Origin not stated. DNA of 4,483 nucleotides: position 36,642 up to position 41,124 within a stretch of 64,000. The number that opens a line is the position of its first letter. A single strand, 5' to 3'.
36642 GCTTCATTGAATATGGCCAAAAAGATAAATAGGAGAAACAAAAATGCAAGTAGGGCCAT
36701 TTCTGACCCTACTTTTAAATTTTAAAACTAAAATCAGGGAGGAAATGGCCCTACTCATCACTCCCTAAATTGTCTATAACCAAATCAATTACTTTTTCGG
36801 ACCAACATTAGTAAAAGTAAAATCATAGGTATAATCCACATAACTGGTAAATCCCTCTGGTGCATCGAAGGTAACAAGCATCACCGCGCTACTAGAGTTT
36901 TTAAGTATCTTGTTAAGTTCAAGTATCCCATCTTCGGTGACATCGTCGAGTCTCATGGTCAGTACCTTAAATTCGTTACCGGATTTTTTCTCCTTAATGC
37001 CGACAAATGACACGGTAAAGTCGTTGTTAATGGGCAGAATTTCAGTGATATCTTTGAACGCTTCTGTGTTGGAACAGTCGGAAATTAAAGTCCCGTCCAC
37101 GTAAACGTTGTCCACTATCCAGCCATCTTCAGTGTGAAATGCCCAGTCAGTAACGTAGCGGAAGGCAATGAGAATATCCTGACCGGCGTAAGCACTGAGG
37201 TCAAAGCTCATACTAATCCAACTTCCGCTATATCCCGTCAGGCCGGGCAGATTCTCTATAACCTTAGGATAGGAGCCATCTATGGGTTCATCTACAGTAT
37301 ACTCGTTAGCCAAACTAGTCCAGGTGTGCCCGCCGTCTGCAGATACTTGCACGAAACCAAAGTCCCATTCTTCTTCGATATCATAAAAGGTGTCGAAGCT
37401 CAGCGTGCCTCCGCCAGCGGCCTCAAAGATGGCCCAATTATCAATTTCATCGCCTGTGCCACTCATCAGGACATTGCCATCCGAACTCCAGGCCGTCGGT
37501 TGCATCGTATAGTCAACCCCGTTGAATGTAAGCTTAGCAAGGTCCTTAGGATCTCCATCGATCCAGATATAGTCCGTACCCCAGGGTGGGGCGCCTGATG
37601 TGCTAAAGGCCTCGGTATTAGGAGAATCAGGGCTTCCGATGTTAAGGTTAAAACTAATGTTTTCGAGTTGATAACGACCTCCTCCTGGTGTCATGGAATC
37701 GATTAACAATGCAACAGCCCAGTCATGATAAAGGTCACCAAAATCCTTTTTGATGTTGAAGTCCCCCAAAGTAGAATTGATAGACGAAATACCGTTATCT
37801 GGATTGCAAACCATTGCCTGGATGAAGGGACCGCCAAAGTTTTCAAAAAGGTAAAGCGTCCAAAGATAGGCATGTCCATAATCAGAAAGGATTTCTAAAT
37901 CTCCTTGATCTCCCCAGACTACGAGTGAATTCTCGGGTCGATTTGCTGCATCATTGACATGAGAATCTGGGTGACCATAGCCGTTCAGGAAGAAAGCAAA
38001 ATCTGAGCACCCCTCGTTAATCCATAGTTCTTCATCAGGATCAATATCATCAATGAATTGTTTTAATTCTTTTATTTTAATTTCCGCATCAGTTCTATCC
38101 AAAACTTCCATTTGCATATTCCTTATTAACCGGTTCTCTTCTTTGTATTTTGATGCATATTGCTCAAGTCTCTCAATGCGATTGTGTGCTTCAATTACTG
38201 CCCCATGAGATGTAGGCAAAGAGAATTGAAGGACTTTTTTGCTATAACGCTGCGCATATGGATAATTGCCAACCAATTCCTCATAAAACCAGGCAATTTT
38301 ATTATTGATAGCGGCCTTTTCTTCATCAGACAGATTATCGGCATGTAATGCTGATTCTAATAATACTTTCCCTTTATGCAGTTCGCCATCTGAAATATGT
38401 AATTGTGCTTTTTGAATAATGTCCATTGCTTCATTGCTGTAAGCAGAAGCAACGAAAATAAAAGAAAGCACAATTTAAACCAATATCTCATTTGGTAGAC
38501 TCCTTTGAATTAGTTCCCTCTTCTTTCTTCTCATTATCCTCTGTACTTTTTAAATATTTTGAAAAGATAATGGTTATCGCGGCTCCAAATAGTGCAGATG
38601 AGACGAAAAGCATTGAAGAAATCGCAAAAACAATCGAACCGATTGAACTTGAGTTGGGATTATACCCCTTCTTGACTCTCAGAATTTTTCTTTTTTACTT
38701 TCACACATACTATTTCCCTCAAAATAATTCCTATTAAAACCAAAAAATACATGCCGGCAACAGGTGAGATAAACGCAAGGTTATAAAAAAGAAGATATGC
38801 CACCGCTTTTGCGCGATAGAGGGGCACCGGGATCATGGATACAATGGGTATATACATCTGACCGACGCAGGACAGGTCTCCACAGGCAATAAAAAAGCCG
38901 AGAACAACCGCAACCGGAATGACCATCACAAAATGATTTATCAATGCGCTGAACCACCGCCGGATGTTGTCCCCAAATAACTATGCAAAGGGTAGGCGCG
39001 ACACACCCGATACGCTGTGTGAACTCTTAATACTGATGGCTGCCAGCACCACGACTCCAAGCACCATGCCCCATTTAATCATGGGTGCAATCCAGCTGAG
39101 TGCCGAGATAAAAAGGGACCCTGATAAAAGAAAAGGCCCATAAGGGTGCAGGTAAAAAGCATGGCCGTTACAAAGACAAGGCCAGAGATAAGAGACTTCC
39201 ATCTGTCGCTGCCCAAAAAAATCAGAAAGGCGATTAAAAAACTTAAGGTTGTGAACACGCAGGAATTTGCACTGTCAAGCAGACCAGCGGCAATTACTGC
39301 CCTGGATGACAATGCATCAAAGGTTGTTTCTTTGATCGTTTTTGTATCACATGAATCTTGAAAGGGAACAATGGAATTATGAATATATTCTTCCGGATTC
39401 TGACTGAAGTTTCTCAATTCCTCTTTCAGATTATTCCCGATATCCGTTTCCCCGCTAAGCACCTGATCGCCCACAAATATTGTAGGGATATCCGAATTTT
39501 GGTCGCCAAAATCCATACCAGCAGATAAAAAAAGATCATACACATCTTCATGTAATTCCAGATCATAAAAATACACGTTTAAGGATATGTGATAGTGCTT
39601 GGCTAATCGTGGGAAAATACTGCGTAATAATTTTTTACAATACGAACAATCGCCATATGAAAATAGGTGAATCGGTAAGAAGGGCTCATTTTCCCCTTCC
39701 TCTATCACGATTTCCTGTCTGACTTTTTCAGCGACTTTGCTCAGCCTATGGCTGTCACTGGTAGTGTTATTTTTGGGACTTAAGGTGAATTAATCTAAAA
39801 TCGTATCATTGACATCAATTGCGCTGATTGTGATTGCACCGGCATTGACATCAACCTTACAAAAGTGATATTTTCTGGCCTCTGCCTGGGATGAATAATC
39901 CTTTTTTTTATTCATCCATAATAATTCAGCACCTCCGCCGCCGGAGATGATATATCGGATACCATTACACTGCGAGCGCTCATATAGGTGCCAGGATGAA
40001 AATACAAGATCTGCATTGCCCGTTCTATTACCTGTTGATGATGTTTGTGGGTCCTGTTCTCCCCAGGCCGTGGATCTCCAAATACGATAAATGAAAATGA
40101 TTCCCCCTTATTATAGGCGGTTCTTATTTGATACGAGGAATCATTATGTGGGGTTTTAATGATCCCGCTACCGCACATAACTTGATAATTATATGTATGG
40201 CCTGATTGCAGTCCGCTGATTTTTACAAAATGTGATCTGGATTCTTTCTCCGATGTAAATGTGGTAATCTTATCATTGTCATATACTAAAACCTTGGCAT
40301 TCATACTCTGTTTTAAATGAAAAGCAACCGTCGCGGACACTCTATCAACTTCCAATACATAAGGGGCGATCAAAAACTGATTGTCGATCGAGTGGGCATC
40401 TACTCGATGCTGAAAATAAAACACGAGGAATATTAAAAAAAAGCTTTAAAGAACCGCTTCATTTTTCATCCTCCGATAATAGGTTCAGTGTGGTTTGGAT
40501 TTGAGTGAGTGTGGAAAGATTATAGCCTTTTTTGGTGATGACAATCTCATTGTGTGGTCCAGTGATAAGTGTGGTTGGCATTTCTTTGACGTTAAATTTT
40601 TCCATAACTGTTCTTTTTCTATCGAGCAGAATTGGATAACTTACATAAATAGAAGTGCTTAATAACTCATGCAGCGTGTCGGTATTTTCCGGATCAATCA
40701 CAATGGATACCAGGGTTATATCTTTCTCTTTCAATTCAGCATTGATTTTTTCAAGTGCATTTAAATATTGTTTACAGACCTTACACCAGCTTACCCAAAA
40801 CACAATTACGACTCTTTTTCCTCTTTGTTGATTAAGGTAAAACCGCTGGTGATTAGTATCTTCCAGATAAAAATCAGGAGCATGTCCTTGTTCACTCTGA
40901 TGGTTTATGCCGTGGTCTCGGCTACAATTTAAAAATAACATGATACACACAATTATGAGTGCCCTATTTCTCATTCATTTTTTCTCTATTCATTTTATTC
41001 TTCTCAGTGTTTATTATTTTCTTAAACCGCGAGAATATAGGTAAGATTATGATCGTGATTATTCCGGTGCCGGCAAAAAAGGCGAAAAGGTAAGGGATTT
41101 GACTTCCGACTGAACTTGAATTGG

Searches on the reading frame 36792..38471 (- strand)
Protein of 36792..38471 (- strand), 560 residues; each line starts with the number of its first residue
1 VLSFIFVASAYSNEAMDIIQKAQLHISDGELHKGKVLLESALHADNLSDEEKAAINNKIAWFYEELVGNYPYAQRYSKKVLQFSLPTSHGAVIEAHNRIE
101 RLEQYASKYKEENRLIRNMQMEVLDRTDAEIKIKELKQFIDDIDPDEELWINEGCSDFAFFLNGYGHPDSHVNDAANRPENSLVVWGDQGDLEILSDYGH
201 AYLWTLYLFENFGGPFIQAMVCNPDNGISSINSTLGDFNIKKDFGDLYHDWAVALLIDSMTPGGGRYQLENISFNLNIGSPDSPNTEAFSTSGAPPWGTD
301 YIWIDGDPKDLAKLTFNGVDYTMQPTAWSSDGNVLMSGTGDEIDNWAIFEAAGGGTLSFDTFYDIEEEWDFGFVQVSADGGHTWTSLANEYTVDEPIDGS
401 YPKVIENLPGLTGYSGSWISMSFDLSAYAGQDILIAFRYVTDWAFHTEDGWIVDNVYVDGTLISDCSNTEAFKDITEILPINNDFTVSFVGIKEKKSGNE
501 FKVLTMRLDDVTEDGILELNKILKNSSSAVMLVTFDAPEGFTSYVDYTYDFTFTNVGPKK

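Call 36: search_protein_families(library=pfam, proteins=[window:36792-38471:-], max_evalue=0.00001)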
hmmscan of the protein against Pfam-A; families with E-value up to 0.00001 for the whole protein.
window:36792-38471:- (560 aa): 1 family
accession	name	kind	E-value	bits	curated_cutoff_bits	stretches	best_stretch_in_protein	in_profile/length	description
PF20773.4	InhA-like_MAM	-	2.7e-21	76.4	26.9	1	350-460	60-166/191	Immune inhibitor A-like, MAM domain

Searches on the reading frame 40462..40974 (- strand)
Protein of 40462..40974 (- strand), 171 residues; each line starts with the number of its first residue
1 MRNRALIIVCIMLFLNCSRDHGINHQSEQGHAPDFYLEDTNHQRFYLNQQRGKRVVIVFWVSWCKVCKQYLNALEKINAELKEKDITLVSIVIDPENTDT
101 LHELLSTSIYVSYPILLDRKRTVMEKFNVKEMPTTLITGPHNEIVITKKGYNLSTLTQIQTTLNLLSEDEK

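Call 37: search_protein_families(library=pfam, proteins=[window:40462-40974:-], max_evalue=0.00001)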
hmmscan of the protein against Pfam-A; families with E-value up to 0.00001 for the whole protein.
window:40462-40974:- (171 aa): 5 families
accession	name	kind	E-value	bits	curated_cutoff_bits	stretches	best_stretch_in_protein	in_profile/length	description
PF00578.27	AhpC-TSA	-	2.4e-20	73.1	26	1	31-144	4-121/124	AhpC/TSA family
PF08534.16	Redoxin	-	2.7e-16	60.1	26.6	1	31-152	5-136/148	Redoxin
PF13905.12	Thioredoxin_8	-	6.3e-11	42.9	27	1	52-144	1-94/94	Thioredoxin-like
PF00085.26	Thioredoxin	-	1.4e-08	35.1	23.5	1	41-96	9-61/103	Thioredoxin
PF13098.12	Thioredoxin_2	-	1.7e-08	35.1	27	1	49-151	2-94/104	Thioredoxin-like domain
